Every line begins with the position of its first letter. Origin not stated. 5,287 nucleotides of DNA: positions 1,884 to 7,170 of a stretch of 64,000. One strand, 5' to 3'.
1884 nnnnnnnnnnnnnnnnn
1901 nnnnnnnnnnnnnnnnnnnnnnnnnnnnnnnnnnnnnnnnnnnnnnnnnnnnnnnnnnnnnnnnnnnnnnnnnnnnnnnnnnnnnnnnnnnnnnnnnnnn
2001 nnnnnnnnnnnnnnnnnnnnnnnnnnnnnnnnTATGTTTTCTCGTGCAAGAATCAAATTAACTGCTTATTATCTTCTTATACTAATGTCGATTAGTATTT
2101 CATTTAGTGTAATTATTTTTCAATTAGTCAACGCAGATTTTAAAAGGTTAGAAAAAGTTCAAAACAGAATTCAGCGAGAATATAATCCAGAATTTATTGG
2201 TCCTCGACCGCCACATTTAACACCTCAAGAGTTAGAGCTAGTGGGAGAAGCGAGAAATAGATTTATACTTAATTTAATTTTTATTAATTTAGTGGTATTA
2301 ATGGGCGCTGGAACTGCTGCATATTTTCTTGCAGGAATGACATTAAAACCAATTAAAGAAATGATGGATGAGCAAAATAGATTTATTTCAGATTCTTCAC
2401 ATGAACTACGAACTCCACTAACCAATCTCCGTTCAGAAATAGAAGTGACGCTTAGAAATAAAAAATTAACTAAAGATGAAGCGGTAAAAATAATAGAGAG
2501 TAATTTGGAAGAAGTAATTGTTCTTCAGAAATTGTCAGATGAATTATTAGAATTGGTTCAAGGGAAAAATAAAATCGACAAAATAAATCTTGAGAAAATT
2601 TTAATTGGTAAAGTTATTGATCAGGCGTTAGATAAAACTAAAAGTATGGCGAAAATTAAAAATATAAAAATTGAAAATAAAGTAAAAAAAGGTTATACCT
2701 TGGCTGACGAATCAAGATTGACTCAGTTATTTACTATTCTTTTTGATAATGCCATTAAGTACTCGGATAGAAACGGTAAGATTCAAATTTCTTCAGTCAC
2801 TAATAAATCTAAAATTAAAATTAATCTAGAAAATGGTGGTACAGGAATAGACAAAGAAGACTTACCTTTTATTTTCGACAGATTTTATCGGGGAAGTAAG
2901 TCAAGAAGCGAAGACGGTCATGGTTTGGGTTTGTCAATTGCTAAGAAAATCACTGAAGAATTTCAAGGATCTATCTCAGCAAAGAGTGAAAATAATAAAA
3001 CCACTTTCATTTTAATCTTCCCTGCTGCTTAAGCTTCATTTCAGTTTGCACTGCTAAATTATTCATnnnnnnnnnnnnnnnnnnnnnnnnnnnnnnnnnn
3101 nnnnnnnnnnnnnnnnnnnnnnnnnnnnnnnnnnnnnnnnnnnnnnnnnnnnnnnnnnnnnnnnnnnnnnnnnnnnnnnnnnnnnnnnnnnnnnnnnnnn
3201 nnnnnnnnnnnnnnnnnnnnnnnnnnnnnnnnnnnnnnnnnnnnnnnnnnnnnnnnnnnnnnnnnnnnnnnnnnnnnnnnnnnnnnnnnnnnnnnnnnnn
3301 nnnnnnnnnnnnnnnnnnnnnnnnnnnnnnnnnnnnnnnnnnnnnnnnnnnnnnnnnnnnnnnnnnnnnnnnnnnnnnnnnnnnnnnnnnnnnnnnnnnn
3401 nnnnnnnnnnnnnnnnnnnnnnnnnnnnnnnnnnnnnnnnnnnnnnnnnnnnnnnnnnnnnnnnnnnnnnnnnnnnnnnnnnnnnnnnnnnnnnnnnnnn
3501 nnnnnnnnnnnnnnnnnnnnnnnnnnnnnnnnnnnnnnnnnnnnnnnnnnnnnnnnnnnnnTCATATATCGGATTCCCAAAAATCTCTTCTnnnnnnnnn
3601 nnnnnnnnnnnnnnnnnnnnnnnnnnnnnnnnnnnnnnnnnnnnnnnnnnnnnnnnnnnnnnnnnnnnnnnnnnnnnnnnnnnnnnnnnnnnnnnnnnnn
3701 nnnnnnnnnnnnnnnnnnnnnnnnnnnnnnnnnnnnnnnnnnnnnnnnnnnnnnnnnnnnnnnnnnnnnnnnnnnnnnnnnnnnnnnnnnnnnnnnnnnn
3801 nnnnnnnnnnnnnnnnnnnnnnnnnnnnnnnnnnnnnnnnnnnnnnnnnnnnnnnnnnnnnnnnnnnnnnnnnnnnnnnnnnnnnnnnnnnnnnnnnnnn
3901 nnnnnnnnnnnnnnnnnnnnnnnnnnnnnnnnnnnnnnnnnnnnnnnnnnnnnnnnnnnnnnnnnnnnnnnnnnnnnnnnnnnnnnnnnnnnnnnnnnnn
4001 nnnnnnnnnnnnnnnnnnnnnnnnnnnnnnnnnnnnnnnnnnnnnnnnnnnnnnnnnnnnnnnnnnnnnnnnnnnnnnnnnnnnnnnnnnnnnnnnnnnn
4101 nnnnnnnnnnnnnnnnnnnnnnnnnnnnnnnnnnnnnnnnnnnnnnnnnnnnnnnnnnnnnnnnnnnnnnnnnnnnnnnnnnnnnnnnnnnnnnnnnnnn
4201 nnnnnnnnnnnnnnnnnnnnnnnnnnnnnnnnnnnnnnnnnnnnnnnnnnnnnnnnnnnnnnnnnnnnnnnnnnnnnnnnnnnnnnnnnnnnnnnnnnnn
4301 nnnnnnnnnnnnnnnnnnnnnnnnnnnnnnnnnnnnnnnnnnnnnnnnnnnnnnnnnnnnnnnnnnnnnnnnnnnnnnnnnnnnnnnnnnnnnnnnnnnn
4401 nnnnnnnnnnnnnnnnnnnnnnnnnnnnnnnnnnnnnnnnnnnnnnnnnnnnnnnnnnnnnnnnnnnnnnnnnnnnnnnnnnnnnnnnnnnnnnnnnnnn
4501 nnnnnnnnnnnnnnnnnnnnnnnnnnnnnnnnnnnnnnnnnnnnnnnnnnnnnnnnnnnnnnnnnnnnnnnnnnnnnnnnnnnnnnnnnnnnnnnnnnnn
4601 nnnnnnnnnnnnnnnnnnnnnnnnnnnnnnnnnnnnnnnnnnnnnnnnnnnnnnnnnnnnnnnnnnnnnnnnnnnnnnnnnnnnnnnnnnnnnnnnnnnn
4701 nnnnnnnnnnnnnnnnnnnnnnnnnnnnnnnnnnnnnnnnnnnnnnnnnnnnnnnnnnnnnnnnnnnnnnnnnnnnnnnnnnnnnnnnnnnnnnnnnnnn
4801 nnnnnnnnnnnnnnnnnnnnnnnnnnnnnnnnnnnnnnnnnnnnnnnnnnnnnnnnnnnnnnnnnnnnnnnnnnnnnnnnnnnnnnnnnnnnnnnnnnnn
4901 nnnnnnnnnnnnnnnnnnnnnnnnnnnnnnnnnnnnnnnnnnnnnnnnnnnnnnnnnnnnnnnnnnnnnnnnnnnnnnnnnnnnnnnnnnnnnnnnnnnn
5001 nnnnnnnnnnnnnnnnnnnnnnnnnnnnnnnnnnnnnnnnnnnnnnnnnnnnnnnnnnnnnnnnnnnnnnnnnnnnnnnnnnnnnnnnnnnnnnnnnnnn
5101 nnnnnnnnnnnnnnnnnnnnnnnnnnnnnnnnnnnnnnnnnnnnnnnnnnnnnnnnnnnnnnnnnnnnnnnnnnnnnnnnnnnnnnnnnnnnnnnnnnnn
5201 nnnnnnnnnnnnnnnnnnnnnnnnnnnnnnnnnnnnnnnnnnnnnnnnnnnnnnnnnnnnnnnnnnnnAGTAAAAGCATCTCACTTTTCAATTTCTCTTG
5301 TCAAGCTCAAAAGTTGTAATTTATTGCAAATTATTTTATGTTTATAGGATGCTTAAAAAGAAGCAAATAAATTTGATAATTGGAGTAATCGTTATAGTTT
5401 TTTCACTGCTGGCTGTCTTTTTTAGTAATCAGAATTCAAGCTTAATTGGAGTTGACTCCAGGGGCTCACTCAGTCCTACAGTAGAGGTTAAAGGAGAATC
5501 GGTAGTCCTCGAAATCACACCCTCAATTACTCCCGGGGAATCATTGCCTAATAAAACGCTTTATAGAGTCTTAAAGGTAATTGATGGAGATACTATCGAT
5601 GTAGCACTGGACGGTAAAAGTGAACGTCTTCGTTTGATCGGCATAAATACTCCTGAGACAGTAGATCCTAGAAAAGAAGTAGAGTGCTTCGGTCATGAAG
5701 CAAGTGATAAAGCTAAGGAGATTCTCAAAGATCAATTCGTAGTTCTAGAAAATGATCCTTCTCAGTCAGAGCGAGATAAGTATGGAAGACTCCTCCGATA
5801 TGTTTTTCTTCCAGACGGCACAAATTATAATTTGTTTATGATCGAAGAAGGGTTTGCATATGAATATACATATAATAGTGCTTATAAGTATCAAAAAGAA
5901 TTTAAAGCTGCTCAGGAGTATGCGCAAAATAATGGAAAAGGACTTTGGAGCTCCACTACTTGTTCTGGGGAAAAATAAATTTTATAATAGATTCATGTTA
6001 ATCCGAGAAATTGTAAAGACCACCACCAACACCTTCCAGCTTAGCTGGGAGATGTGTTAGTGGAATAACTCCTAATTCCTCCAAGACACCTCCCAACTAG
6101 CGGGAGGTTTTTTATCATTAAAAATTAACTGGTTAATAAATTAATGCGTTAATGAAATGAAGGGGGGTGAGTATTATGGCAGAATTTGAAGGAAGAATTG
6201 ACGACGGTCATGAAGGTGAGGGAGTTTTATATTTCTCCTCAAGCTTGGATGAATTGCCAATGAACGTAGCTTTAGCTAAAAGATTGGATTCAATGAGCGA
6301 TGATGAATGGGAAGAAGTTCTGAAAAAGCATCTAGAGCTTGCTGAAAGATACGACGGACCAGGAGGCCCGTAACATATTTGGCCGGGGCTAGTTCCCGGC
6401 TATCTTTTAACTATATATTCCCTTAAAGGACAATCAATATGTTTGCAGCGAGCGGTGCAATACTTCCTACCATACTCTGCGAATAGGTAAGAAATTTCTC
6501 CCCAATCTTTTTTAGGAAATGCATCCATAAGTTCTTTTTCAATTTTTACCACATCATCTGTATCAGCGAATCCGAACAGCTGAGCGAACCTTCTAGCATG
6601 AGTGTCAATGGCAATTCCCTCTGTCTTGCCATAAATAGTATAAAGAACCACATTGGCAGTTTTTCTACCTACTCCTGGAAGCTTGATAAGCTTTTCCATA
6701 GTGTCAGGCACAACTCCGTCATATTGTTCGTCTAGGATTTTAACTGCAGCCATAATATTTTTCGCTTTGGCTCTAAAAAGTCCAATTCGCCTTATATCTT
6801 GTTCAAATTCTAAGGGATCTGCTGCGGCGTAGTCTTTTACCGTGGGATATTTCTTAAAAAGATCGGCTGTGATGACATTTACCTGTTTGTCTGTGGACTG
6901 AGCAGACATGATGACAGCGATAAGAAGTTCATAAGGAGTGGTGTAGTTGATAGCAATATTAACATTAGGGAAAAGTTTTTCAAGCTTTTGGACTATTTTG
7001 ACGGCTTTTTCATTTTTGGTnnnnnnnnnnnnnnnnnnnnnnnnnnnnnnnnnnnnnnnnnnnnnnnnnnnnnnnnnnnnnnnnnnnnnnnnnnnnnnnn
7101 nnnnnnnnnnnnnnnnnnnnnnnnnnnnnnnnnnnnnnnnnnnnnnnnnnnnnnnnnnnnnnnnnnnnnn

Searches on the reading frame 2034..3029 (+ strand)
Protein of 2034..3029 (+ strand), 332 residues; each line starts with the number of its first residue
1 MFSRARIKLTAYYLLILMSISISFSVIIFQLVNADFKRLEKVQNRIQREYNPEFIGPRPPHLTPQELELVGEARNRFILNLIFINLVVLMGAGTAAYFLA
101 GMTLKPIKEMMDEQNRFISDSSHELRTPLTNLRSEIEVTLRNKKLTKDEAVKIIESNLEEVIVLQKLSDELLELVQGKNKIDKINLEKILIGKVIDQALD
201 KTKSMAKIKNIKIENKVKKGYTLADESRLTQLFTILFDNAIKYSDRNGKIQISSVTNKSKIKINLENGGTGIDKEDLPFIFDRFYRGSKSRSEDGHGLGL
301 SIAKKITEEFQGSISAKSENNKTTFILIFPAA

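Call 38: search_protein_families(library=ncbifam, proteins=[window:2034-3029:+], max_evalue=0.000001)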
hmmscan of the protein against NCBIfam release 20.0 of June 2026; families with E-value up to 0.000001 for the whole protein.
window:2034-3029:+ (332 aa): 71 families (the best 25 are shown)
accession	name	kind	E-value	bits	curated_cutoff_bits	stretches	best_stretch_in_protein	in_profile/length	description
NF046044.1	PnpS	equivalog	1.5e-44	152.6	400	1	105-330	161-390/390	two-component system histidine kinase PnpS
NF041735.1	hist_kin_RppB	equivalog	2.3e-44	151.9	400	1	77-325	179-433/438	two-component system sensor histidine kinase RppB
TIGR01386.1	cztS_silS_copS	subfamily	3.1e-43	148.4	292.55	1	105-330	232-457/457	heavy metal sensor histidine kinase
NF033092.0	HK_WalK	equivalog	2.6e-42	145.2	725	1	112-328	370-590/594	cell wall metabolism sensor histidine kinase WalK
TIGR02966.1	phoR_proteo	equivalog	6.7e-41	140.4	334.2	1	107-325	107-329/333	phosphate regulon sensor histidine kinase PhoR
NF033093.1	HK_VicK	exception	3.6e-36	124.8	680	1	113-330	208-434/448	cell wall metabolism sensor histidine kinase VicK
NF012163.2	BaeS_SmeS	equivalog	3e-34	118.7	500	1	113-317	239-443/457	sensor histidine kinase efflux regulator BaeS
NF007837.0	PRK10549.1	equivalog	5.1e-34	117.8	603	1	114-319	240-445/466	envelope stress sensor histidine kinase BaeS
NF007345.0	PRK09835.1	subfamily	6.8e-34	117.2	423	1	105-331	253-480/482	Cu(+)/Ag(+) sensor histidine kinase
NF033091.0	HK_VanS_ACDEFG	equivalog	2.1e-33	115.7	400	1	113-330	73-293/293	vancomycin resistance histidine kinase VanS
NF052314.1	T9SS_HK_PorY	subfamily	2e-30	106.2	350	1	107-328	204-417/418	PorY family sensor histidine kinase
NF006800.0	PRK09303.1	equivalog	3.6e-30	105.2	342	1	108-323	145-368/383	histidine kinase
NF040691.1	MtrAB_MtrB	equivalog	2.2e-29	102.9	450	1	106-331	263-492/507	MtrAB system histidine kinase MtrB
NF008312.0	PRK11100.1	equivalog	2.2e-29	102.6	356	1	116-322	258-464/477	two-component system sensor histidine kinase CreC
NF007007.0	PRK09470.1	equivalog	2.6e-28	99.2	486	1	105-318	236-445/463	envelope stress sensor histidine kinase CpxA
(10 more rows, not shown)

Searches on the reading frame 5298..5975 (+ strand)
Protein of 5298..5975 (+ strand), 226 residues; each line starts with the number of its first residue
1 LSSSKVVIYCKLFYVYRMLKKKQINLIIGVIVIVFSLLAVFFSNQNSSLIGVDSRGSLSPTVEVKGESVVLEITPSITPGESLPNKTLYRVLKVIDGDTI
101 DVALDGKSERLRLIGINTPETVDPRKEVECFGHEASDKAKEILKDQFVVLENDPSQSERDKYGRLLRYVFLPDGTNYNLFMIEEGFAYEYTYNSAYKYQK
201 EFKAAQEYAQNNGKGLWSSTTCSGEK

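Call 38: search_protein_families(library=ncbifam, proteins=[window:5298-5975:+], max_evalue=0.000001)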
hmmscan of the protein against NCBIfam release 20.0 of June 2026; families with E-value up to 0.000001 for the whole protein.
window:5298-5975:+ (226 aa): 2 families
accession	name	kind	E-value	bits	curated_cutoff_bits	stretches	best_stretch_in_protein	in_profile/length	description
NF047694.1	TnucaseNucIStaph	equivalog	2.1e-33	115.3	250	1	89-218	47-175/175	thermonuclease NucI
NF047969.1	CaNuclEcnA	equivalog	7.2e-21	74.8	180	1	90-218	8-149/151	calcium-activated nuclease EcnA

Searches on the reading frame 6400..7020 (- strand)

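Call 38: search_protein_families(library=ncbifam, proteins=[window:6400-7020:-], max_evalue=0.000001)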
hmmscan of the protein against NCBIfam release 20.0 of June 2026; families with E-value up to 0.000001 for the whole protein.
window:6400-7020:- (206 aa): 6 families
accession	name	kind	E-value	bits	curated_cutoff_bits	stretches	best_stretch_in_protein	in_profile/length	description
TIGR01083.1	nth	equivalog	5.6e-64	215.3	211.7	1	4-191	2-188/192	endonuclease III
NF007978.0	PRK10702.1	equivalog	9.4e-36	123.4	405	1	3-194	3-193/211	endonuclease III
TIGR01084.1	mutY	equivalog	4.3e-18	65.9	286.5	1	27-201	26-204/277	A/G-specific adenine glycosylase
NF008132.0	PRK10880.1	equivalog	4e-12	45.9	427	1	27-188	29-193/351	A/G-specific adenine glycosylase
NF010488.0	PRK13910.1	equivalog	1.2e-10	41.2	471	1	45-204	10-168/290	adenine-specific DNA glycosylase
TIGR00588.1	ogg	subfamily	1e-07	31.4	397.85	1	45-176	150-292/310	8-oxoguanine DNA-glycosylase (ogg)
